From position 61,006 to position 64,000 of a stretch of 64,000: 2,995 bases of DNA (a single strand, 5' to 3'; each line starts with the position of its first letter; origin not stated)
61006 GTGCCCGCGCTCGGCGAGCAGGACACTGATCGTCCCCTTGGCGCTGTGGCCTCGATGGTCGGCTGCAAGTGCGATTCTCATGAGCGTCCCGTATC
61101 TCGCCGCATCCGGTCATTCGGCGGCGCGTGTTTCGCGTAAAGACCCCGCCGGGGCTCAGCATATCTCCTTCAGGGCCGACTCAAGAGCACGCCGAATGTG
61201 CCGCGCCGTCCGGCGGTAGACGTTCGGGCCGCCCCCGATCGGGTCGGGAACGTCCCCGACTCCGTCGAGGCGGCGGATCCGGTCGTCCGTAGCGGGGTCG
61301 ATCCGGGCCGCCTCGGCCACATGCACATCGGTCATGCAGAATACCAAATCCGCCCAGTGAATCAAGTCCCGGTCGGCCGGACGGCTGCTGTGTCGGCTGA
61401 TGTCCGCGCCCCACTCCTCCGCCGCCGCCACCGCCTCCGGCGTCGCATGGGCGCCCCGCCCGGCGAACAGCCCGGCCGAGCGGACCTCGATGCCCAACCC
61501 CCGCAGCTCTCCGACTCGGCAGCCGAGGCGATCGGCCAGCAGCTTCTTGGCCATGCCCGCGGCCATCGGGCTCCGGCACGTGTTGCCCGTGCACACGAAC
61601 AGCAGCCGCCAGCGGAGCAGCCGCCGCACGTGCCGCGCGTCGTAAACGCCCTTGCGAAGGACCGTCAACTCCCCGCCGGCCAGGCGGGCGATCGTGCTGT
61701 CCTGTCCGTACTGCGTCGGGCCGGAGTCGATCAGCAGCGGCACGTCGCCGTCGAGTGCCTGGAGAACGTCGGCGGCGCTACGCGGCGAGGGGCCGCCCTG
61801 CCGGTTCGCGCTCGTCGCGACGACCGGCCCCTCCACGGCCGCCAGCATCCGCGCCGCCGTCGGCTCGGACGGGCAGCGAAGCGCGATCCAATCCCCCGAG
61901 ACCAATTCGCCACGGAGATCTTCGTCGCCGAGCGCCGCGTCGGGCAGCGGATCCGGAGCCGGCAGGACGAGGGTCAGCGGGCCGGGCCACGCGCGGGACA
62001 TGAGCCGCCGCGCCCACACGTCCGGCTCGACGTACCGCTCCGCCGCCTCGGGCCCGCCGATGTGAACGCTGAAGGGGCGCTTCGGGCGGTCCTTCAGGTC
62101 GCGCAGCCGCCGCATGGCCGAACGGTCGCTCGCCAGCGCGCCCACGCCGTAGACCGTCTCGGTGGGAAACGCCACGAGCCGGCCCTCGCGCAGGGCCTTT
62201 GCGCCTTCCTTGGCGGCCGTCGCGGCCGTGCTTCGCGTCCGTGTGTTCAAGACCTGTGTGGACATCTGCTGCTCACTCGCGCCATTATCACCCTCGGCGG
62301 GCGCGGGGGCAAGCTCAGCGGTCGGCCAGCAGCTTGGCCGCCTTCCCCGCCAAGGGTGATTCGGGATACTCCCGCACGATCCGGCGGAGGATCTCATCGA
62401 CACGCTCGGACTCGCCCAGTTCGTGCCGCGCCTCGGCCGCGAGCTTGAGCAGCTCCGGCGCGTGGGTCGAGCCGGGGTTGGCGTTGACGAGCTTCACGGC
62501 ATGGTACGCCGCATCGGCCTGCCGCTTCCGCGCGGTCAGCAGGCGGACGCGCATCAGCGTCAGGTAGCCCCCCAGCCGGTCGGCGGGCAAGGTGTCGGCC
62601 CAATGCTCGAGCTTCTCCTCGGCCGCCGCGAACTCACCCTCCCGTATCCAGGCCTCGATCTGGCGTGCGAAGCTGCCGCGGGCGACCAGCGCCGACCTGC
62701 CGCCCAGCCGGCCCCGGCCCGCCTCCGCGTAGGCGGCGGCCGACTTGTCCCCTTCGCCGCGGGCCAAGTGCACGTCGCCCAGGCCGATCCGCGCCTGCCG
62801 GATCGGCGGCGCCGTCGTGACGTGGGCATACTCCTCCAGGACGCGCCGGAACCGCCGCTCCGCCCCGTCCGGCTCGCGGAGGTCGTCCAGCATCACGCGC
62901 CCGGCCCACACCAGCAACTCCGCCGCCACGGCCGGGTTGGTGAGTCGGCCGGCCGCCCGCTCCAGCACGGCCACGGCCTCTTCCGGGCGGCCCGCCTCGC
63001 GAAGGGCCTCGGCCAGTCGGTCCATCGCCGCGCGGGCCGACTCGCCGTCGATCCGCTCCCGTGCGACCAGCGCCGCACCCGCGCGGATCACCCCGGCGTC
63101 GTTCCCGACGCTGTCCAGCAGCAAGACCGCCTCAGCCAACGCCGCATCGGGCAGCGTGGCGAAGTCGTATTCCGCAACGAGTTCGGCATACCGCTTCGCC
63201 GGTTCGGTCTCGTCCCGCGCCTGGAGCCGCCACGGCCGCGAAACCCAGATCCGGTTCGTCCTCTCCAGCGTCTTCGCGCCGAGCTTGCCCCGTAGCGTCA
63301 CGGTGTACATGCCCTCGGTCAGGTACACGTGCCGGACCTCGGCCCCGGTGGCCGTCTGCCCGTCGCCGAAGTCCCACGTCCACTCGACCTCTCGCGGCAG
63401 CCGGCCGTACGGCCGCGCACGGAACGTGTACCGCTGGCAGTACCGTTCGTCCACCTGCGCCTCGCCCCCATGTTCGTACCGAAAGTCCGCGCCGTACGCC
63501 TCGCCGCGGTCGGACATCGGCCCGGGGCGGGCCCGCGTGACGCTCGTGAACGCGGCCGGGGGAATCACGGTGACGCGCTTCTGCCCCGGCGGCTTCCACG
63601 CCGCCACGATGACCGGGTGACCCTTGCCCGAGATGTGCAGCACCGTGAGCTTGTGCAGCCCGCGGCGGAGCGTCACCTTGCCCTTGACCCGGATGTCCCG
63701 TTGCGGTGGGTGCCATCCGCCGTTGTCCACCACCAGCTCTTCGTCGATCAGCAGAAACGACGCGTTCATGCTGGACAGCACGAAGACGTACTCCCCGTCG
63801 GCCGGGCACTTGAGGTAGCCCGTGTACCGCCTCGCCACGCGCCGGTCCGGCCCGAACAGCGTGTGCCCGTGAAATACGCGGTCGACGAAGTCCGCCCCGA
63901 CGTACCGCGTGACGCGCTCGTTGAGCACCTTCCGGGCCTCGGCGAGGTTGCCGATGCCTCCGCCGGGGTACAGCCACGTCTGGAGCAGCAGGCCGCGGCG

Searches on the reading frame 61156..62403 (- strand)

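Call 72: search_protein_families(library=pfam, proteins=[window:61156-62403:-], max_evalue=0.0001)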
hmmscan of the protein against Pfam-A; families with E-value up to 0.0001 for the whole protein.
window:61156-62403:- (415 aa): 2 families
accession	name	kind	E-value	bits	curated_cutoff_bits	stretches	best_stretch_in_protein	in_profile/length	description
PF01300.24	Sua5_yciO_yrdC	-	2.6e-46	157.8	25.1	1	70-252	2-178/178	Telomere recombination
PF01451.26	LMWPc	-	3.1e-22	79.8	23.2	1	268-408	2-141/144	Low molecular weight phosphotyrosine protein phosphatase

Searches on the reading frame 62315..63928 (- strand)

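Call 72: search_protein_families(library=pfam, proteins=[window:62315-63928:-], max_evalue=0.0001)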
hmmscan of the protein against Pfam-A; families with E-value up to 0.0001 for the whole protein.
window:62315-63928:- (537 aa): 6 families
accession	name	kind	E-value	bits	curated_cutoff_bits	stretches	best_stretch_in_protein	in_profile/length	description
PF18911.6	PKD_4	-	4.5e-12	46.3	27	1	180-215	34-69/85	PKD domain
PF00801.26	PKD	-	2.6e-10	40.6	23.5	1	179-218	28-69/80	PKD domain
PF07691.17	PA14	-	1.4e-09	38.3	24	1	33-121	48-143/147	PA14 domain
PF13174.12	TPR_6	-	6.1e-08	33.3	26.3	0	301-325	2-26/33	Tetratricopeptide repeat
PF13428.12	TPR_14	-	7.3e-06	26.6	23.5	0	301-335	3-37/44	Tetratricopeptide repeat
PF14559.12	TPR_19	-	5.7e-05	23.8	25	0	294-336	21-63/68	Tetratricopeptide repeat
